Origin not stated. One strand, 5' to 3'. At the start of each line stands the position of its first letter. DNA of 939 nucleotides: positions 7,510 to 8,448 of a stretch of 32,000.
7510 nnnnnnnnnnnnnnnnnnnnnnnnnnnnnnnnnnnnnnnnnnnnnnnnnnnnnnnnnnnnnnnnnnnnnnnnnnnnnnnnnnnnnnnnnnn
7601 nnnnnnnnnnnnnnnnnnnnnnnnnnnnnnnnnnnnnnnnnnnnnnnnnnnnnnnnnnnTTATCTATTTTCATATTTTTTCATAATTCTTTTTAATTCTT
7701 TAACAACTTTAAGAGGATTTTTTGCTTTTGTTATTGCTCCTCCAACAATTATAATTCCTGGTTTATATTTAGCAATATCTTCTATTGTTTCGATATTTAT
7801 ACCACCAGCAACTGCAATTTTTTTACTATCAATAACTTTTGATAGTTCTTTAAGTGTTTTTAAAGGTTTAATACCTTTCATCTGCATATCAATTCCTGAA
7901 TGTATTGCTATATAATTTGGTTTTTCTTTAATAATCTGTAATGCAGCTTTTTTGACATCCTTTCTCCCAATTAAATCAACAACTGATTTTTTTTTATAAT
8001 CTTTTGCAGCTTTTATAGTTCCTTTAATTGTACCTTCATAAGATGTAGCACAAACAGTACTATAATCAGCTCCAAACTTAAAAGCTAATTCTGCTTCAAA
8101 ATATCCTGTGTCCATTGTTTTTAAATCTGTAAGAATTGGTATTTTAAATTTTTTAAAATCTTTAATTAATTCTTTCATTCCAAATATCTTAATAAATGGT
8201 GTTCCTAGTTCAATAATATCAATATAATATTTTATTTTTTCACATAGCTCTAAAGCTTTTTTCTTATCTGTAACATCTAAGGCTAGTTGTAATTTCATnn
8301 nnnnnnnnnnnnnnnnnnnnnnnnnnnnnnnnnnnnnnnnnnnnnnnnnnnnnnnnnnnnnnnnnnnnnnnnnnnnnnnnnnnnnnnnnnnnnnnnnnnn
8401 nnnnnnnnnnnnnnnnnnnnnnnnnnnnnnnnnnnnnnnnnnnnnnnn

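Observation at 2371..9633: Eight coupled genes spell out an unbroken beta-mannoside -> PRPP route (GH130 phosphorolysis feeding a reverse RuMP shunt)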

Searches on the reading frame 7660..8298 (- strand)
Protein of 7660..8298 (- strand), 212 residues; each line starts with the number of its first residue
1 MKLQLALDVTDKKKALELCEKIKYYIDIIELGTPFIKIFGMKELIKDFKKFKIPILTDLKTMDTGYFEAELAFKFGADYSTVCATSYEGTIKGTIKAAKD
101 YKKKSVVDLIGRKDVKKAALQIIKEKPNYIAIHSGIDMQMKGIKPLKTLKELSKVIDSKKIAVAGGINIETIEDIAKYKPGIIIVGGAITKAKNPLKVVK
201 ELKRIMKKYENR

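Call 3: search_protein_families(library=pfam, proteins=[window:7660-8298:-], max_evalue=0.01)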
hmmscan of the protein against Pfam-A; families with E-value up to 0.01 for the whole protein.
window:7660-8298:- (212 aa): 1 family
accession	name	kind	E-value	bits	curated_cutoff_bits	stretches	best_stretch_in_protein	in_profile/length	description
PF00215.30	OMPdecase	-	5.8e-37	128.2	27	1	1-201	1-220/221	Orotidine 5'-phosphate decarboxylase / HUMPS family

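Call 4: search_protein_families(library=ncbifam, proteins=[window:7660-8298:-], max_evalue=0.01)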
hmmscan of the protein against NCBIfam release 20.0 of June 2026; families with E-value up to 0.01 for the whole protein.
window:7660-8298:- (212 aa): 19 families
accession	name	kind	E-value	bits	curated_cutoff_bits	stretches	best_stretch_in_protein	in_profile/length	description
TIGR03128.2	RuMP_HxlA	equivalog_domain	2.4e-62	210.3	200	1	3-206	1-205/205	3-hexulose-6-phosphate synthase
NF041755.1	RuMP_HxlAB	equivalog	1.3e-55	189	500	1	1-208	4-212/391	bifunctional 3-hexulose-6-phosphate synthase/6-phospho-3-hexuloisomerase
NF005442.0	PRK07028.1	equivalog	1.7e-44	152.1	593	1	2-208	5-212/430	bifunctional hexulose-6-phosphate synthase/ribonuclease regulator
NF009833.0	PRK13307.1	equivalog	2.1e-34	119.1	274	1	3-208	175-381/392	bifunctional 5,6,7,8-tetrahydromethanopterin hydro-lyase/3-hexulose-6-phosphate synthase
NF009832.1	PRK13306.1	subfamily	2.4e-24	86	250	1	2-209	4-213/215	3-dehydro-L-gulonate-6-phosphate decarboxylase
NF009831.0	PRK13305.1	equivalog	3.7e-16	59.1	294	1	2-206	5-211/220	3-keto-L-gulonate-6-phosphate decarboxylase UlaD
NF010386.0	PRK13813.1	equivalog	9.1e-15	54.8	208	1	2-207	6-214/216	orotidine 5'-phosphate decarboxylase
TIGR01740.1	pyrF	equivalog_domain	2.4e-12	47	92.3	1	4-202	2-215/216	orotidine-5'-phosphate decarboxylase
NF001273.0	PRK00230.1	equivalog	1.1e-06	28.2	193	1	2-104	6-110/233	orotidine-5'-phosphate decarboxylase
NF002302.0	PRK01222.2-2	equivalog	0.00024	21.4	172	1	158-206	136-187/193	phosphoribosylanthranilate isomerase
TIGR00693.1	thiE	equivalog_domain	0.00077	18.8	145.1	1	120-202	111-197/197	thiamine phosphate synthase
NF005819.0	PRK07695.1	equivalog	0.0013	18.5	251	1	146-210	138-201/205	thiazole tautomerase TenI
NF002904.0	PRK03512.1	equivalog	0.0016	18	231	1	123-208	119-208/211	thiamine phosphate synthase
TIGR01163.1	rpe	equivalog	0.002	17.5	212.6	1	145-203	155-211/211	ribulose-phosphate 3-epimerase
NF002727.0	PRK02615.1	equivalog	0.0042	15.9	335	1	117-208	253-346/349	thiamine phosphate synthase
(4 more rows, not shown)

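Call 36: find_related_loci(query=window:7660-8298:-, collection=metagenome_contigs, flank=10000)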
Query window:7660-8298:- (212 aa) in metagenome_contigs; peptide patterns used: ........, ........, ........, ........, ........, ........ (x = any residue, [..] = any of these).
405 stretches matched a pattern; 8 encode a relative of the query (tblastn E <= 1e-3); 8 distinct loci.
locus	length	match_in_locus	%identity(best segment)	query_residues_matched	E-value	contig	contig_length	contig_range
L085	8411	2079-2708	79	1-210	3e-104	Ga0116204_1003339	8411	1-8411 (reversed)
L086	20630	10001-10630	78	1-210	1e-103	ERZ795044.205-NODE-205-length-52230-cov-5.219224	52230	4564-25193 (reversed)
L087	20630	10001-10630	78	1-210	2e-103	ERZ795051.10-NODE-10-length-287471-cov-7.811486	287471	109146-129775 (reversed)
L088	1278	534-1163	77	1-210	2e-109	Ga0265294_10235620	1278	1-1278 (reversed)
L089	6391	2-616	76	8-212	7e-98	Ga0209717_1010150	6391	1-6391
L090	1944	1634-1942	83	1-103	4e-52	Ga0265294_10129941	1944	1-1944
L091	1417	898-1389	60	1-166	9e-49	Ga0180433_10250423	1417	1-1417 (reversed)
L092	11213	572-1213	35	2-209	1e-35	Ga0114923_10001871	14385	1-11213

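Call 48: find_homologous_proteins(query=window:7660-8298:-, max_evalue=1e-20)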
Query window:7660-8298:- (212 aa): 347 proteins with E <= 1e-20 among 789 candidates; the best 120 are listed.
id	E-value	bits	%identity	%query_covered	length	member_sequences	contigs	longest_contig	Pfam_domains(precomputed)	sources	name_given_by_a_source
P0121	1.3e-126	438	100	100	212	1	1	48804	PF00215.31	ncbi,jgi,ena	-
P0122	2.2e-96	340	78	99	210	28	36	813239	PF00215.31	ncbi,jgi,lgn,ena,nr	ncbi:MAG TPA: orotidine 5'-phosphate decarboxylase [archaeon]|jgi:3-hexulose-6-phosphate synthase|nr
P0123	7.0e-94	331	76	99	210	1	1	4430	PF00215.31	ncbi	-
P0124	5.6e-93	328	76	99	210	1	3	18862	PF00215.31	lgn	-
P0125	1.5e-91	324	75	97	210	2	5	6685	PF00215.31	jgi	jgi:3-hexulose-6-phosphate synthase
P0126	1.7e-91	324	73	100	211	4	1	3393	PF00215.31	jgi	-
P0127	4.8e-88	312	74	99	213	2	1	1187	PF00215.31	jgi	-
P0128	8.0e-88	312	72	100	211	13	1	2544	PF00215.31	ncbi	-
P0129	3.6e-87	310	70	99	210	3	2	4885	PF00215.31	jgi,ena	-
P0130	2.7e-85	303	72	100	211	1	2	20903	PF00215.31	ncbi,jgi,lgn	-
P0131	4.5e-69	250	62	97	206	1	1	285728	PF00215.31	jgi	jgi:3-hexulose-6-phosphate synthase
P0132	7.0e-67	243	62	98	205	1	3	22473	PF00215.31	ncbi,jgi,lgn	ncbi:MAG: 3-hexulose-6-phosphate synthase [archaeon]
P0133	7.5e-67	243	61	96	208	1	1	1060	PF00215.31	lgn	-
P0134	4.7e-65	237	60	99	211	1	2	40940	PF00215.31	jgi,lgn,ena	-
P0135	5.7e-65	237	59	98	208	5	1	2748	PF00215.31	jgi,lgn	-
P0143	3.8e-63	231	59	96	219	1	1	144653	PF00215.31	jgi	jgi:3-hexulose-6-phosphate synthase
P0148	1.9e-61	226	59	98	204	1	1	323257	PF00215.31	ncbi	ncbi:3-hexulose-6-phosphate synthase [Nanoarchaeota archaeon]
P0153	9.8e-59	217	54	100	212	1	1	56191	PF00215.31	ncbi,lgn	-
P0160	4.9e-58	214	58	98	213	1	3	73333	PF00215.31,PF01729.26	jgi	jgi:3-hexulose-6-phosphate synthase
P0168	1.6e-55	206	54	98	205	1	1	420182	PF00215.31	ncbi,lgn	-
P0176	7.4e-54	201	54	92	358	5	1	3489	PF06560.17,PF00215.31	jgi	-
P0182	1.2e-47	181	48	97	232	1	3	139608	PF00215.31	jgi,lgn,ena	-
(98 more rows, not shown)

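Call 49: find_encoding_contigs(protein=P0131, flank=8000, max_places=1)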
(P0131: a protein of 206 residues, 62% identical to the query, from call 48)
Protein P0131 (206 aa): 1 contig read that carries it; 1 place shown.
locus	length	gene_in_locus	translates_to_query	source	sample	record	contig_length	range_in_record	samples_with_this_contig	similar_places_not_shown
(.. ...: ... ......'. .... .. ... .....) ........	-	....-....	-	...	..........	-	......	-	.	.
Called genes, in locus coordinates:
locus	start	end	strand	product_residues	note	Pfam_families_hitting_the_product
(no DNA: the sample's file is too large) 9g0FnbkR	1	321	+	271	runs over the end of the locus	-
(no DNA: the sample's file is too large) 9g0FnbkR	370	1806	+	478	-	PF02934:GatB_N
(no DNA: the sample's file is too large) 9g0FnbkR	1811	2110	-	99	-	-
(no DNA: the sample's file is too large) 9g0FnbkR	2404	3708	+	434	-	PF01336:tRNA_anti-codon, PF00152:tRNA-synt_2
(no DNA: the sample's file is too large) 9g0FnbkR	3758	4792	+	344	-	-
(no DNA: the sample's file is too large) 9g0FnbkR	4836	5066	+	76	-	-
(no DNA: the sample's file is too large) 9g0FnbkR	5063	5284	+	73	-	-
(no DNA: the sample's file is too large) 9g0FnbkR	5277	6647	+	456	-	PF01425:Amidase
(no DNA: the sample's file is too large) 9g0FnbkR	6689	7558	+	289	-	PF13793:Pribosyltran_N, PF00156:Pribosyltran, PF14572:Pribosyl_synth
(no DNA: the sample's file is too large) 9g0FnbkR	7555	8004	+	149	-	PF02502:LacAB_rpiB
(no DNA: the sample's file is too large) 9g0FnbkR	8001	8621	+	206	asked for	PF00215:OMPdecase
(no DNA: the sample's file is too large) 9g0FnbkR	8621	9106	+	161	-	PF01380:SIS (faint)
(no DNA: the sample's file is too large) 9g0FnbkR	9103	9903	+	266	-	PF01380:SIS (weak), PF10432:bact-PGI_C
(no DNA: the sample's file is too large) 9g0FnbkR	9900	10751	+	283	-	PF00480:ROK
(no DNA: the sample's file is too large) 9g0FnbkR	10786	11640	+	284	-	PF25133:TYW2_N_2, PF03602:Cons_hypoth95, PF02475:TRM5-TYW2_MTfase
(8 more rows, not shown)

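Call 50: find_encoding_contigs(protein=P0148, flank=8000, max_places=1)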
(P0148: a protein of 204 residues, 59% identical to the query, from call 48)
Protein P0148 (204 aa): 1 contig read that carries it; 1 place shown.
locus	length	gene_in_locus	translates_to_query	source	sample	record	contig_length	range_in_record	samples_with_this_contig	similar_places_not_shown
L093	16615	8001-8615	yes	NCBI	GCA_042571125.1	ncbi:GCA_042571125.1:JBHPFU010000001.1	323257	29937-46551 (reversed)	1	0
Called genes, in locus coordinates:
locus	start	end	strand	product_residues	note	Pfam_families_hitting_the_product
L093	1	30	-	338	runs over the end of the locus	PF05833:NFACT_N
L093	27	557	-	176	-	PF13623:SurA_N_2, PF13624:SurA_N_3, PF09312:SurA_N (weak)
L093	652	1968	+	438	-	PF01935:DUF87, PF05707:Zot (faint)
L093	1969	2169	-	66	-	-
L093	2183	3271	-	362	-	PF00579:tRNA-synt_1b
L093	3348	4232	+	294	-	PF06550:SPP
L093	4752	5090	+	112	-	-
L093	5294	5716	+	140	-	-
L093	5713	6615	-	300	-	PF01063:Aminotran_4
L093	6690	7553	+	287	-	PF13793:Pribosyltran_N, PF24390:PRTase-CE (weak), PF00156:Pribosyltran, PF14572:Pribosyl_synth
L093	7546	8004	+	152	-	PF02502:LacAB_rpiB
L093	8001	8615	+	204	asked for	PF00215:OMPdecase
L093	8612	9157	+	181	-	PF13580:SIS_2 (faint), PF01380:SIS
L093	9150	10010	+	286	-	PF01380:SIS, PF10432:bact-PGI_C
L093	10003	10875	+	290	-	PF00480:ROK, PF01869:BcrAD_BadFG (faint)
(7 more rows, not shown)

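Call 51: find_encoding_contigs(protein=P0168, flank=8000, max_places=1)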
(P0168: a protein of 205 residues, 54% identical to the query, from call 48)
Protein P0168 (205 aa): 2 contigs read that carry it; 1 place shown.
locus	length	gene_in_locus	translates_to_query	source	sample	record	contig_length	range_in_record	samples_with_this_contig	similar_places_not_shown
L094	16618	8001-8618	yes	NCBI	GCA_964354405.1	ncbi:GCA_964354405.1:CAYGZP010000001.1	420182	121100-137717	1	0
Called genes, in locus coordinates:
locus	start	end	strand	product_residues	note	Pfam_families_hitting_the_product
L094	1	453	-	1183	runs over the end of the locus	PF03833:PolC_DP2_N, PF24844:PolC_DP2_central, PF24846:PolC_DP2_cat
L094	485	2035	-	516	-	PF01336:tRNA_anti-codon (weak), PF00149:Metallophos, PF04042:DNA_pol_E_B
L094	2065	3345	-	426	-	PF13191:AAA_16, PF01637:ATPase_2 (weak), PF05621:TniB (weak), PF00004:AAA (weak), PF13401:AAA_22, PF22703:Cdc6_lid, PF09079:WHD_Cdc6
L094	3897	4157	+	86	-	PF05239:PRC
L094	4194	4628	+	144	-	-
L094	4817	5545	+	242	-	PF06439:3keto-disac_hyd, PF13385:Laminin_G_3 (weak), PF21708:Glyco_hydro_59_C (weak)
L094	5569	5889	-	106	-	-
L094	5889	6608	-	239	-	PF00149:Metallophos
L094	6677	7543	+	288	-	PF13793:Pribosyltran_N, PF00156:Pribosyltran, PF14572:Pribosyl_synth (weak)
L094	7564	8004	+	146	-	PF02502:LacAB_rpiB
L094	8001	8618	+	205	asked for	PF00215:OMPdecase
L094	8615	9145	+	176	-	PF13580:SIS_2 (faint), PF01380:SIS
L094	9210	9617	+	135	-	PF06560:GPI, PF07883:Cupin_2 (weak)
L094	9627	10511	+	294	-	PF00480:ROK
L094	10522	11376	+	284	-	PF00288:GHMP_kinases_N, PF08544:GHMP_kinases_C (weak)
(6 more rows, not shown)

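Call 52: find_encoding_contigs(protein=P0143, flank=8000, max_places=1)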
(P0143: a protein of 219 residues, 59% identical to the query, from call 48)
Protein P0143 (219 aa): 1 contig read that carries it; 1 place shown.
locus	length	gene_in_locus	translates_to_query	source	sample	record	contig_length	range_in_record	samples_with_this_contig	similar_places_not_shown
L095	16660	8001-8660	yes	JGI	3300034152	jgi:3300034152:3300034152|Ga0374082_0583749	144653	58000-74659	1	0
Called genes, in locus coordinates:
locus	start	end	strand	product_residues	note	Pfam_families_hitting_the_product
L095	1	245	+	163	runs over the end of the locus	-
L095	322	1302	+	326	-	PF02423:OCD_Mu_crystall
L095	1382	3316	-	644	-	PF00330:Aconitase, PF00694:Aconitase_C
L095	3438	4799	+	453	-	PF00180:Iso_dh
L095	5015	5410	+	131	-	PF00383:dCMP_cyt_deam_1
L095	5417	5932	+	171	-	PF00583:Acetyltransf_1, PF13673:Acetyltransf_10, PF13508:Acetyltransf_7 (weak)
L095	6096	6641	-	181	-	PF01161:PBP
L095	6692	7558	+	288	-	PF13793:Pribosyltran_N, PF00156:Pribosyltran, PF14572:Pribosyl_synth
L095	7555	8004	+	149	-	PF02502:LacAB_rpiB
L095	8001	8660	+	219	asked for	PF00215:OMPdecase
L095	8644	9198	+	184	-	PF01380:SIS, PF13580:SIS_2 (weak)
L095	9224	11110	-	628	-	PF02629:CoA_binding (weak), PF00549:Ligase_CoA, PF00285:Citrate_synt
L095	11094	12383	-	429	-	PF08442:ATP-grasp_2, PF24948:Citrate_synth_N, PF16114:Citrate_bind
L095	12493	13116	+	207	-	PF11814:DUF3335, PF13529:Peptidase_C39_2, PF03412:Peptidase_C39 (weak)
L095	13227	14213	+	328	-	PF04055:Radical_SAM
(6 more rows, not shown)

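Call 70: find_encoding_contigs(protein=P0160, flank=6000, max_places=1)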
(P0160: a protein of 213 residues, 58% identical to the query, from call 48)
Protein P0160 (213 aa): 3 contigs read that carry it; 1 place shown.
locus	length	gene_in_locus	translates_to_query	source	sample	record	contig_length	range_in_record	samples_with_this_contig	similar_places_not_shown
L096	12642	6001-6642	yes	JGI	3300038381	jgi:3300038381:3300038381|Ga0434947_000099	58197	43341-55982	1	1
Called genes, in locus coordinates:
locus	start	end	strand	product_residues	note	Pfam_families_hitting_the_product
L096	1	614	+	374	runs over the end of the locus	-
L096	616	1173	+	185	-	-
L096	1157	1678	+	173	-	-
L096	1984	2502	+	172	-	PF14385:DUF4416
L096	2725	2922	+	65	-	-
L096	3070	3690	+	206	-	PF01135:PCMT, PF01596:Methyltransf_3 (weak), PF08704:GCD14 (weak), PF00398:RrnaAD (weak), PF01269:Fibrillarin (weak), PF01189:Methyltr_RsmB-F, PF02475:TRM5-TYW2_MTfase (weak), PF13847:Methyltransf_31, +2 more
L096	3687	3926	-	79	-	-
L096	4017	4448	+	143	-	-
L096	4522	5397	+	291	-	PF13793:Pribosyltran_N, PF24390:PRTase-CE (weak), PF00156:Pribosyltran, PF14572:Pribosyl_synth, PF15609:PRTase_2 (weak)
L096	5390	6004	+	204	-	PF00455:DeoRC (weak), PF06026:Rib_5-P_isom_A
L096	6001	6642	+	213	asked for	PF00215:OMPdecase, PF01729:QRPTase_C (weak)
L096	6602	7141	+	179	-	PF13580:SIS_2 (faint), PF01380:SIS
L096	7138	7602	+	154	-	PF06560:GPI, PF07883:Cupin_2 (weak)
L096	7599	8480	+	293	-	PF00480:ROK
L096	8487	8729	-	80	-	PF01866:Diphthamide_syn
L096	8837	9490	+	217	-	-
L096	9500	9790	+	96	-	PF01035:DNA_binding_1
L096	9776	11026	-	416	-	PF01979:Amidohydro_1, PF07969:Amidohydro_3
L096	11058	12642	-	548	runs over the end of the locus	PF18262:PhetRS_B1 (faint), PF03484:B5, PF01409:tRNA-synt_2d (weak), PF17759:tRNA_synthFbeta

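Call 71: find_encoding_contigs(protein=P0182, flank=6000, max_places=1)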
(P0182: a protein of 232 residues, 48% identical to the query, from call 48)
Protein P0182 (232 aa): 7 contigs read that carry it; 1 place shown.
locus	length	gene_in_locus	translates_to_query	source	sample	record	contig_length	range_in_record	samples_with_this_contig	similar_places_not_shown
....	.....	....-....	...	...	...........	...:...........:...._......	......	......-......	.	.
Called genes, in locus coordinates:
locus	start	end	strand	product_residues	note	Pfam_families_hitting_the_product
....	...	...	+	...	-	-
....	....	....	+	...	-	-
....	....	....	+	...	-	-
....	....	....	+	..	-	-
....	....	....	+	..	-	-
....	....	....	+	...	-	-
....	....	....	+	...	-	-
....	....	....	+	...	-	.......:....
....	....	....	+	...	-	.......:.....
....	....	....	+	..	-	-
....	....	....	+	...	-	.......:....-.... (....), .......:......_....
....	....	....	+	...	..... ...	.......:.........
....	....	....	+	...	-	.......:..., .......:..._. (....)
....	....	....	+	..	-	-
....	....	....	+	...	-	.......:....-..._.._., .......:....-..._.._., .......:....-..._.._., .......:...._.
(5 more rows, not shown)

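Call 72: find_encoding_contigs(protein=P0153, flank=6000, max_places=1)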
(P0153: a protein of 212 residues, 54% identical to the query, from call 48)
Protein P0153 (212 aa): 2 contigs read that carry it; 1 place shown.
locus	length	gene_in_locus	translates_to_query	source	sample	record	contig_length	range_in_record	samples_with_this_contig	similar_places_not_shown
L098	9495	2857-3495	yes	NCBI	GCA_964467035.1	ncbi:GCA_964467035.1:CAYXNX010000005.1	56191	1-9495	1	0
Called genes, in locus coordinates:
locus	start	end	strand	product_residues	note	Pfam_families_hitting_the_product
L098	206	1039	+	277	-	PF13495:Phage_int_SAM_4, PF00589:Phage_integrase, PF22823:MrpR_C_cat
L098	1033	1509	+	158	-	-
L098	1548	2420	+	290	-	PF13793:Pribosyltran_N, PF00156:Pribosyltran, PF14572:Pribosyl_synth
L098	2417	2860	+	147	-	PF02502:LacAB_rpiB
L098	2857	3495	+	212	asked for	PF00215:OMPdecase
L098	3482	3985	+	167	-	PF01380:SIS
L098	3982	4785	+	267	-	PF01380:SIS (weak), PF10432:bact-PGI_C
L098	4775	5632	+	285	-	PF00480:ROK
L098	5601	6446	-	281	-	PF05116:S6PP, PF08282:Hydrolase_3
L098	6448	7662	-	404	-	PF12899:Glyco_hydro_100, PF06202:GDE_C (faint), PF12899:Glyco_hydro_100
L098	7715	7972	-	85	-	-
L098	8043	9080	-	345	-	PF02784:Orn_Arg_deC_N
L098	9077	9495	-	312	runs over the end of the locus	PF01916:DS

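Call 87: find_encoding_contigs(protein=P0121, flank=10000, max_places=1)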
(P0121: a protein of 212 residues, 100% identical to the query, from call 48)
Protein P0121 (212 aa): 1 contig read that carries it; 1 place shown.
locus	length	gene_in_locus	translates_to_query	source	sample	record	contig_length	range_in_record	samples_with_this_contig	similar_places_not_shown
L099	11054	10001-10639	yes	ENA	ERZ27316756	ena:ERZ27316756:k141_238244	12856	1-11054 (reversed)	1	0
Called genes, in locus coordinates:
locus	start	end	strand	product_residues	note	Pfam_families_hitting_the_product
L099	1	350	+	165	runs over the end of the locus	-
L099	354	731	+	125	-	PF01336:tRNA_anti-codon (weak)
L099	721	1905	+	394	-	PF01970:TctA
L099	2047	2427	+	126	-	PF14464:Prok-JAB (faint)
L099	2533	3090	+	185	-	PF01025:GrpE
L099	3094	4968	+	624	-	PF00012:HSP70, PF06723:MreB_Mbl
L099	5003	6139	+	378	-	PF00226:DnaJ, PF01556:DnaJ_C, PF00684:DnaJ_CXXCXGXG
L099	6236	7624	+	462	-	PF01139:RtcB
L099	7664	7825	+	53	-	-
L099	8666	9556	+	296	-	PF13793:Pribosyltran_N, PF00156:Pribosyltran, PF14572:Pribosyl_synth (weak)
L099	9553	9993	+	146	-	PF02502:LacAB_rpiB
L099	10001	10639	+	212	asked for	PF00215:OMPdecase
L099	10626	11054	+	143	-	?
